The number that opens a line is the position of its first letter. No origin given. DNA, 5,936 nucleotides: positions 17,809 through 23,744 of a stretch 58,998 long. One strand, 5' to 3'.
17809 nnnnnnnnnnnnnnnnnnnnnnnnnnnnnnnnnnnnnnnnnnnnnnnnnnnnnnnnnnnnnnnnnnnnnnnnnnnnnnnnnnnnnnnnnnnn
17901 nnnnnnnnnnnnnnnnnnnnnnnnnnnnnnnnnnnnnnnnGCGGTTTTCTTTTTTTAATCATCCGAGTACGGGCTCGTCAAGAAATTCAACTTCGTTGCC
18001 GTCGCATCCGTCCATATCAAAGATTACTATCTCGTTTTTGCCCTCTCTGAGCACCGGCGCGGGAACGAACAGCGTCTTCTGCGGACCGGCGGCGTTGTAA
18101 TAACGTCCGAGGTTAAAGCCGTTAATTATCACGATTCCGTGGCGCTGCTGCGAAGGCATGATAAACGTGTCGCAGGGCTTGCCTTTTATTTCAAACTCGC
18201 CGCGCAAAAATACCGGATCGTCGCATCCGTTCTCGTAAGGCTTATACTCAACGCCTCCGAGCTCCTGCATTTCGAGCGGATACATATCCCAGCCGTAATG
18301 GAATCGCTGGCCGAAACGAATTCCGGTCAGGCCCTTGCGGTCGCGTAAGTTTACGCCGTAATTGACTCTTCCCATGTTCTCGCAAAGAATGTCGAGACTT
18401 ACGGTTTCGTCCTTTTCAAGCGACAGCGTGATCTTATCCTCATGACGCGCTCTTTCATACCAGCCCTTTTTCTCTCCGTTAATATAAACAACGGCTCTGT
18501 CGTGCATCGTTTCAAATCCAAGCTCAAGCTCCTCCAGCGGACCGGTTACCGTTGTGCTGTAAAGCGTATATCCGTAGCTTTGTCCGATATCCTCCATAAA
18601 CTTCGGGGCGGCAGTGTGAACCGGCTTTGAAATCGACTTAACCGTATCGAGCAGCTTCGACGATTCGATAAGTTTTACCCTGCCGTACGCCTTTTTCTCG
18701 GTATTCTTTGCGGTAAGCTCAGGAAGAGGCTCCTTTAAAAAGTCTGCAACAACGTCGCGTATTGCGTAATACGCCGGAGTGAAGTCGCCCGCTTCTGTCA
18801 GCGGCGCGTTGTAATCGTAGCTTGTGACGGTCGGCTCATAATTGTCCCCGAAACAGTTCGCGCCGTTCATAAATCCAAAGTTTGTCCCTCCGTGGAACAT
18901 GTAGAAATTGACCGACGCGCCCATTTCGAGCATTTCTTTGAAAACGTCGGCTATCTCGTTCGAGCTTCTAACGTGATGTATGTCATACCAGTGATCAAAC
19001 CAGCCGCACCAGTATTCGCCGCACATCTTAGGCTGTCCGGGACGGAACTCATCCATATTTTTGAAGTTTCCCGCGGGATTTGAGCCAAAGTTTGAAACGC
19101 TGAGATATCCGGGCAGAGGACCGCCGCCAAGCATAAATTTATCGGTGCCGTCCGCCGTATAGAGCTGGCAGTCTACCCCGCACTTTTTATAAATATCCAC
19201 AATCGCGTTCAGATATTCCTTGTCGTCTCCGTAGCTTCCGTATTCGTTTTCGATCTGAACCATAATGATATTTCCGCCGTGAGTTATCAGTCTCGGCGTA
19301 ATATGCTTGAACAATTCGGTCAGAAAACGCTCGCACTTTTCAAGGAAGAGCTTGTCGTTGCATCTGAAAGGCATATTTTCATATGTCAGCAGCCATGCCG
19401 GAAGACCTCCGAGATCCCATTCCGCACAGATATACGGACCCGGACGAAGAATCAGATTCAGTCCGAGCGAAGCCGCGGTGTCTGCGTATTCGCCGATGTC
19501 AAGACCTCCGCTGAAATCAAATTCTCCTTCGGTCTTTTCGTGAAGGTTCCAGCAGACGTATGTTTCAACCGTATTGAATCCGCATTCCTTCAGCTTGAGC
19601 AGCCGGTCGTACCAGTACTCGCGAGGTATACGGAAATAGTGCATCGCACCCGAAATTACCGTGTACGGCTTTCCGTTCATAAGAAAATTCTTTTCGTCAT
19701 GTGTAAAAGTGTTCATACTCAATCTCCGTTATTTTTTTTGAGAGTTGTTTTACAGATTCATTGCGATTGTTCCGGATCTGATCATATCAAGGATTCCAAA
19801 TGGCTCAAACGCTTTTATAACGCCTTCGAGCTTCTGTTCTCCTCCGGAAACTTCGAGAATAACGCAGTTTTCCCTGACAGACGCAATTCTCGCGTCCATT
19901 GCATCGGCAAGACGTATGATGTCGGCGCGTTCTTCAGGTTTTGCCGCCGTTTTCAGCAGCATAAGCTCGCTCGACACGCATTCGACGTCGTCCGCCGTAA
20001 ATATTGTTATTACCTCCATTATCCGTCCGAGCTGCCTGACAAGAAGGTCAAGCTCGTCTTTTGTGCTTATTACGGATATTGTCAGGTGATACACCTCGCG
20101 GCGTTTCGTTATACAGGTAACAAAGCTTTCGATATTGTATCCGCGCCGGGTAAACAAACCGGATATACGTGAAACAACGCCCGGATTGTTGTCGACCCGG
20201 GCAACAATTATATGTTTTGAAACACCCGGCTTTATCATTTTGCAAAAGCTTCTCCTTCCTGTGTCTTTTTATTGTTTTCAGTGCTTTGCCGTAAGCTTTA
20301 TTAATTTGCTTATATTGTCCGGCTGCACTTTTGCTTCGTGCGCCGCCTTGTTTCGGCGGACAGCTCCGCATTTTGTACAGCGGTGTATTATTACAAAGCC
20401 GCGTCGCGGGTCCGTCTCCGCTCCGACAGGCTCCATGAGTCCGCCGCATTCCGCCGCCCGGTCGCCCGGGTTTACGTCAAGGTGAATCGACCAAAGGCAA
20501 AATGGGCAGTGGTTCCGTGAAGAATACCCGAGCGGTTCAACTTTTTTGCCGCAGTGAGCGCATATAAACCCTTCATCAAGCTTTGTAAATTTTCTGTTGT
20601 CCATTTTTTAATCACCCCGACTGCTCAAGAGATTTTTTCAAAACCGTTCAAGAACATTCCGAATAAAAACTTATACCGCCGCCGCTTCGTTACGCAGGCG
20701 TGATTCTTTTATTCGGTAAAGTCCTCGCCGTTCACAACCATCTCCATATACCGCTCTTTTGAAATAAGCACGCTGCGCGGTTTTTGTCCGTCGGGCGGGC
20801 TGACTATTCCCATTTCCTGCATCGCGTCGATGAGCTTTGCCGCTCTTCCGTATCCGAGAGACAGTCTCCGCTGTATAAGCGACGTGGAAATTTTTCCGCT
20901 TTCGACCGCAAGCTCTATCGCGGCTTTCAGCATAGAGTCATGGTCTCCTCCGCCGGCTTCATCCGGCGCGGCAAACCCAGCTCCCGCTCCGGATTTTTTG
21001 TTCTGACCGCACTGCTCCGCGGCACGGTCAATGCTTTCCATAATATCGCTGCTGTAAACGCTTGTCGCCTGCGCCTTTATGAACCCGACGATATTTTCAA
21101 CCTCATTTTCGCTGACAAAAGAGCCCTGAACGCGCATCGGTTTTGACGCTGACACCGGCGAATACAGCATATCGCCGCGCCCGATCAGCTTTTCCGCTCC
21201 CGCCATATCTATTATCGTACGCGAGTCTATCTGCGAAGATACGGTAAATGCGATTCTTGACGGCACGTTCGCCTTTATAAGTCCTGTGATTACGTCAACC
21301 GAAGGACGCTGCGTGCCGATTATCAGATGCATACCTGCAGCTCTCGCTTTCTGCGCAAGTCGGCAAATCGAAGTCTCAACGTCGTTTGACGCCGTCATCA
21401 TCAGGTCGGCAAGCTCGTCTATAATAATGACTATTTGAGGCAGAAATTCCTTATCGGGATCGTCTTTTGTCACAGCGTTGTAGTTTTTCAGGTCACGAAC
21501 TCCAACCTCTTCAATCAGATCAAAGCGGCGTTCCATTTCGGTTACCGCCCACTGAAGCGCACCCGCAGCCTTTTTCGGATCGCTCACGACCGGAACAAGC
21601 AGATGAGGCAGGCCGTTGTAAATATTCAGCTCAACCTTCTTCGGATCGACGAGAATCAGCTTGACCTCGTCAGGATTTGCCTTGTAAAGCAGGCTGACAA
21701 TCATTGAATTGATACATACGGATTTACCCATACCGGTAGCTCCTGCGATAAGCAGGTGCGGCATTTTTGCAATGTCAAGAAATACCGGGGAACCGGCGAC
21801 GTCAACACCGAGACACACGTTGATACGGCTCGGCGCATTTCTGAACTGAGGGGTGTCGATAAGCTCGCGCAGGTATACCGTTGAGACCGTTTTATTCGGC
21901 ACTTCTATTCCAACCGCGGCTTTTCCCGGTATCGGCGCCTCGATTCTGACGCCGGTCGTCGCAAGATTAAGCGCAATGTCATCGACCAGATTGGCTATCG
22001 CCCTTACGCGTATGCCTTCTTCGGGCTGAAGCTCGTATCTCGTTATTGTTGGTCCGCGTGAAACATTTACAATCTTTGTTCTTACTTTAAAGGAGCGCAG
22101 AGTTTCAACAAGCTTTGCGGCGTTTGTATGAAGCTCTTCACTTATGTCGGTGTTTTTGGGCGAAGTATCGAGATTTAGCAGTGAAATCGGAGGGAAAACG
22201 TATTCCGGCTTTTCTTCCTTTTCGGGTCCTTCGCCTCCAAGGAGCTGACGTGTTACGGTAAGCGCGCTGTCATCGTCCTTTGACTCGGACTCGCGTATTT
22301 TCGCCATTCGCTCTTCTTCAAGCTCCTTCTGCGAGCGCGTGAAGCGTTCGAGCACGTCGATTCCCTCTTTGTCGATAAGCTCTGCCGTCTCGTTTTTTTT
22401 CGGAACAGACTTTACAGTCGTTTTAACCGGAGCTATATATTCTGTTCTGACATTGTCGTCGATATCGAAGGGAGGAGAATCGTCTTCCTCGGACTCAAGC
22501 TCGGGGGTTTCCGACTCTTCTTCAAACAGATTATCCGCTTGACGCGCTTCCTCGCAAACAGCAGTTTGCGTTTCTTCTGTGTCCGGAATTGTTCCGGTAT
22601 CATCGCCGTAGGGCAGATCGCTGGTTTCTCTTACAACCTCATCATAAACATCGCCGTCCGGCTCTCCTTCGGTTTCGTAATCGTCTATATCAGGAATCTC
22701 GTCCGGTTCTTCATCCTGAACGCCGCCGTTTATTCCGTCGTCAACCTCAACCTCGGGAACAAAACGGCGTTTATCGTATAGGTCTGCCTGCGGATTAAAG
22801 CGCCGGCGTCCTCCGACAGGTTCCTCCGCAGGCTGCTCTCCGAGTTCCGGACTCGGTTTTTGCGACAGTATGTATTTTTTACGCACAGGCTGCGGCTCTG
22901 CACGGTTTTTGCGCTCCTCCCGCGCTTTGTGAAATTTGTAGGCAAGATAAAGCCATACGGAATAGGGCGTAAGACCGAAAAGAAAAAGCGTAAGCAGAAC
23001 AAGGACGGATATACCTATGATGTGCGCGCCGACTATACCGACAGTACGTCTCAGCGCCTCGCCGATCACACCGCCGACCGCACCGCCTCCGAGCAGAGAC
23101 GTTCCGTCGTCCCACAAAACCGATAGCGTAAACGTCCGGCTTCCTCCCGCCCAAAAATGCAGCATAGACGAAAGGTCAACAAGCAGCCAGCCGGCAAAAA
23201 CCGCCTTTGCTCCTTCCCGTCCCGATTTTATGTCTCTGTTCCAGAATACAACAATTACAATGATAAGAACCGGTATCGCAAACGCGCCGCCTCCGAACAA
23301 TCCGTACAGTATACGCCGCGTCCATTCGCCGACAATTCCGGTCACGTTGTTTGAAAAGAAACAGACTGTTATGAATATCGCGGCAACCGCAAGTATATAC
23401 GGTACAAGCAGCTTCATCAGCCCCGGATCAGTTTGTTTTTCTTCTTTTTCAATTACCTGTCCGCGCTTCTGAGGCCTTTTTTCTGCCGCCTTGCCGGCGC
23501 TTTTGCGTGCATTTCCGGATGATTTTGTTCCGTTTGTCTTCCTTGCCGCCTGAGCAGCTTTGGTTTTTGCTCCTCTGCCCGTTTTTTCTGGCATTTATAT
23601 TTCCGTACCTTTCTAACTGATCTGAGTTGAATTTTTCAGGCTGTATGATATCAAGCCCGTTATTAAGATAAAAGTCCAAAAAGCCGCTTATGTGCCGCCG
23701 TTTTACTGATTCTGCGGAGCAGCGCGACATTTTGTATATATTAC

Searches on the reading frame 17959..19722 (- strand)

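Call 29: search_protein_families(library=pfam, proteins=[window:17959-19722:-], max_evalue=0.001)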
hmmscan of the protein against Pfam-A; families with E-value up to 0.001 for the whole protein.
window:17959-19722:- (587 aa): 5 families
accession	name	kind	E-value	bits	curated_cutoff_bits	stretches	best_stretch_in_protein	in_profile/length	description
PF01301.25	Glyco_hydro_35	-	3.6e-114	382.1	27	1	12-326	1-317/319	Glycosyl hydrolases family 35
PF21317.3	BetaGal_ABD_1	-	1e-27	96.8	27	1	373-484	1-113/113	Beta-galactosidase, first all-beta domain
PF21467.3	BetaGal_gal-bd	-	3e-19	69.4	27.3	1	503-563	1-62/62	Beta-galactosidase, galactose-binding domain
PF02449.21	Glyco_hydro_42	-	1e-06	28.8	21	1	31-170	6-146/376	Beta-galactosidase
PF13364.12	BetaGal_ABD2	-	3.5e-05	24.9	23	0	530-567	66-104/112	Beta-galactosidase second all-beta domain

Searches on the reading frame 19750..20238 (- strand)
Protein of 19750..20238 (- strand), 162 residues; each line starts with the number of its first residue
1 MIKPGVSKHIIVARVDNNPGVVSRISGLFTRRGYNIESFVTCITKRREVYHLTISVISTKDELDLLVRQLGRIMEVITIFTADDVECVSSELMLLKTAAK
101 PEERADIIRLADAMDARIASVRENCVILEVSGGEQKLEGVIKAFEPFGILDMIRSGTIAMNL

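Call 29: search_protein_families(library=pfam, proteins=[window:19750-20238:-], max_evalue=0.001)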
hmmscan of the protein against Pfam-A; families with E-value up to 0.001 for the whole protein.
window:19750-20238:- (162 aa): 4 families
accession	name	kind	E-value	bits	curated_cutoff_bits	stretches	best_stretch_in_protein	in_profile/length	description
PF10369.15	ALS_ss_C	-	1.2e-21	76.9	23.2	1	91-161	2-72/74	Small subunit of acetolactate synthase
PF22629.2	ACT_AHAS_ss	-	4e-15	56.2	27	1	14-77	4-66/67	AHAS small subunit-like ACT domain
PF13710.12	ACT_5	-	9.1e-12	45.1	27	1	17-78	1-61/62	ACT domain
PF01842.31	ACT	-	3.2e-08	33.6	27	1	9-66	1-57/66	ACT domain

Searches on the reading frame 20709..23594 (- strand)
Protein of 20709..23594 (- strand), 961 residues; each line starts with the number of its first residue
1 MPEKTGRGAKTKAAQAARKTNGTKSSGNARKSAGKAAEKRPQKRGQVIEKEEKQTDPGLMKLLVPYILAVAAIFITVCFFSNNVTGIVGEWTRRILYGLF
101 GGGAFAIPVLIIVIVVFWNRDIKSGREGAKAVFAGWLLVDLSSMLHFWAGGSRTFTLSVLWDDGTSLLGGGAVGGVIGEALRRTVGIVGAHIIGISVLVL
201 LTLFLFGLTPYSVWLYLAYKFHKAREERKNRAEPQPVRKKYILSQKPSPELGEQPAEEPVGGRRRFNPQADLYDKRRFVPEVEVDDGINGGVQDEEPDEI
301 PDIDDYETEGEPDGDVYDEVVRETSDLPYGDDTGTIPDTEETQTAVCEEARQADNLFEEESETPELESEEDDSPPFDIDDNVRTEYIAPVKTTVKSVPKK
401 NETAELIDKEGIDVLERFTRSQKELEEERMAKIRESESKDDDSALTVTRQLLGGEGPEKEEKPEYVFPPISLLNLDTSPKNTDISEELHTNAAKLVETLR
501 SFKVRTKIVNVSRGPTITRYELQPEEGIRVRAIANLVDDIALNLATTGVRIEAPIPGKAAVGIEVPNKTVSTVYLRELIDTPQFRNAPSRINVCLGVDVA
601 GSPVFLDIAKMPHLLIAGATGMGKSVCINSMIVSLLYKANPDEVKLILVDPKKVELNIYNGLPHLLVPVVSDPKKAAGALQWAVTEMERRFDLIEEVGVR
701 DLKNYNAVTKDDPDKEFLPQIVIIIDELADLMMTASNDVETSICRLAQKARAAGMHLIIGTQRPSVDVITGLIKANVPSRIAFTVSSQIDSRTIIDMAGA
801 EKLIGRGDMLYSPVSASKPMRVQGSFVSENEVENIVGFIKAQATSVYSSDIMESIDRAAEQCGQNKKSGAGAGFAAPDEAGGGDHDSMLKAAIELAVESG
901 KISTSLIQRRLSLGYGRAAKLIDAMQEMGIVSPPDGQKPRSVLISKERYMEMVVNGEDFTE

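Call 29: search_protein_families(library=pfam, proteins=[window:20709-23594:-], max_evalue=0.001)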
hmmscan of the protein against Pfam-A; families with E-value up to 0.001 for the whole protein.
window:20709-23594:- (961 aa): 5 families
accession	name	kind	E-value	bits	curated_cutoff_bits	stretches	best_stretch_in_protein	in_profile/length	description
PF01580.24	FtsK_SpoIIIE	-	4.5e-66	222.9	24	1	575-766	2-221/221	FtsK/SpoIIIE family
PF17854.6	FtsK_alpha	-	1.1e-30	106.2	22.9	1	467-567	1-101/101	FtsK alpha domain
PF09397.16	FtsK_gamma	-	8.9e-25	86.6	30.6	1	884-944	2-62/63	Ftsk gamma domain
PF13491.11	FtsK_4TM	-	8.5e-08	32.5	23.1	1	82-209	44-162/171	4TM region of DNA translocase FtsK/SpoIIIE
PF01935.23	DUF87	-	8.2e-05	23.2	23.2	1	600-651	10-60/220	Helicase HerA, central domain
